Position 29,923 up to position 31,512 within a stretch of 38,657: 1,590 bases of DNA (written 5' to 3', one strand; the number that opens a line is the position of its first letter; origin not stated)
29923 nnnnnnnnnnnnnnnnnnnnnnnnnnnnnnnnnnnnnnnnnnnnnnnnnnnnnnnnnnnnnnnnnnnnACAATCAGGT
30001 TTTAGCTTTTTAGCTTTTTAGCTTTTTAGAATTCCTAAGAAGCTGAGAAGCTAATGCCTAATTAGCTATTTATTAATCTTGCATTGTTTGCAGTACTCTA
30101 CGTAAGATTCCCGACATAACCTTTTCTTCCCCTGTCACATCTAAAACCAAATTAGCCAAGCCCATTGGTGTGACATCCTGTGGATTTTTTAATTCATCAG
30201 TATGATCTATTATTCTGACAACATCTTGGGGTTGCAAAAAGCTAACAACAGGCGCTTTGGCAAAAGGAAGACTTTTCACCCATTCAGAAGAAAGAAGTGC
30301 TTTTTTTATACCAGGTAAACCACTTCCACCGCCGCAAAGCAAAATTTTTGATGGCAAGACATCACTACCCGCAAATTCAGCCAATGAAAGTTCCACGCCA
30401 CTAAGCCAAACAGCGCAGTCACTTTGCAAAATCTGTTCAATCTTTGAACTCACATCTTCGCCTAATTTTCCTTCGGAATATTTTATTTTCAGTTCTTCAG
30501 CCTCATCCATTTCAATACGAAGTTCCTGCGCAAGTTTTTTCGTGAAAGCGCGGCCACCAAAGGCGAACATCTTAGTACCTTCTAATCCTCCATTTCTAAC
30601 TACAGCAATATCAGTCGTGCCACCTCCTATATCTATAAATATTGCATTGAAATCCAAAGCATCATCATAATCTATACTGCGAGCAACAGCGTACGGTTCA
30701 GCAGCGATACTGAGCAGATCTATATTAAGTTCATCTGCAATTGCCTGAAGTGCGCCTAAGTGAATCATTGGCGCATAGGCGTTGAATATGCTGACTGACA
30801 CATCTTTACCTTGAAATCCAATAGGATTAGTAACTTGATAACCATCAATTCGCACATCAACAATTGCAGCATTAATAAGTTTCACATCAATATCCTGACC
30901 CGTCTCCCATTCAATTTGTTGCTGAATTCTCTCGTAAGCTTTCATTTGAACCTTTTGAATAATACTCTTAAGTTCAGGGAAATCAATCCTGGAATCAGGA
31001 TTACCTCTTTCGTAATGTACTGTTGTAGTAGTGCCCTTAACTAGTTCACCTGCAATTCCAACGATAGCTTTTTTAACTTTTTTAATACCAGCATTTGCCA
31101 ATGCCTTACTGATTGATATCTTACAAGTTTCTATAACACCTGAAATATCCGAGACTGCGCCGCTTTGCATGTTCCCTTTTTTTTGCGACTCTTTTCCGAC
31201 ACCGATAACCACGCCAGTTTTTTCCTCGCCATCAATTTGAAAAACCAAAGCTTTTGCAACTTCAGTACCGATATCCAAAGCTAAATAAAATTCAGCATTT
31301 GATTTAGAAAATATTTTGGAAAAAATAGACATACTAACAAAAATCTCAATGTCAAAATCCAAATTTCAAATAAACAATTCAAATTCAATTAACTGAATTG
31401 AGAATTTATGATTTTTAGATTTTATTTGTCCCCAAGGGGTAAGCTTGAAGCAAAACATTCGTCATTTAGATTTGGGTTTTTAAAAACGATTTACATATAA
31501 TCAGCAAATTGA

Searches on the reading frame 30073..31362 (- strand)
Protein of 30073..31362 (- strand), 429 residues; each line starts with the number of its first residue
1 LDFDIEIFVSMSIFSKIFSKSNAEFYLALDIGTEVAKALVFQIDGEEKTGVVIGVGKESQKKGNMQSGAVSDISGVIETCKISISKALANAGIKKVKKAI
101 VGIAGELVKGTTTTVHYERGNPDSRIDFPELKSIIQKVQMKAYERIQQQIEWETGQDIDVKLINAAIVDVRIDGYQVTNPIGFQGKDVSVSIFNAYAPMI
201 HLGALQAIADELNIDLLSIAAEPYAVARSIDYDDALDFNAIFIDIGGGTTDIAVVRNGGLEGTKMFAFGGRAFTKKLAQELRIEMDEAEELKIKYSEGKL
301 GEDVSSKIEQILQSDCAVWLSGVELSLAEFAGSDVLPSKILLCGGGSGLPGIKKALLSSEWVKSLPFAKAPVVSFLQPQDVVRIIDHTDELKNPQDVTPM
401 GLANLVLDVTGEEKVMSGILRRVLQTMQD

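Call 8: search_protein_families(library=pfam, proteins=[window:30073-31362:-])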
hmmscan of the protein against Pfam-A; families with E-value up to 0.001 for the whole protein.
window:30073-31362:- (429 aa): 5 families
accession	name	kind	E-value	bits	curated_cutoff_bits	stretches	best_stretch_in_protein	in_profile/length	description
PF14450.12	FtsA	-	4.3e-17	63.1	31.8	1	242-368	2-103/127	Cell division protein FtsA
PF11104.14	PilM_2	-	3.1e-09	36.7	27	1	221-356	157-294/340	Type IV pilus assembly protein PilM;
PF06723.19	MreB_Mbl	-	2.3e-07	30.4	27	1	216-292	123-205/327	MreB/Mbl protein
PF06277.17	EutA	-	2e-06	27.4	27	1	239-277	144-182/475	Ethanolamine utilisation protein EutA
PF01968.24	Hydantoinase_A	-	0.00071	19.3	22.9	0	203-261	42-102/291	Hydantoinase/oxoprolinase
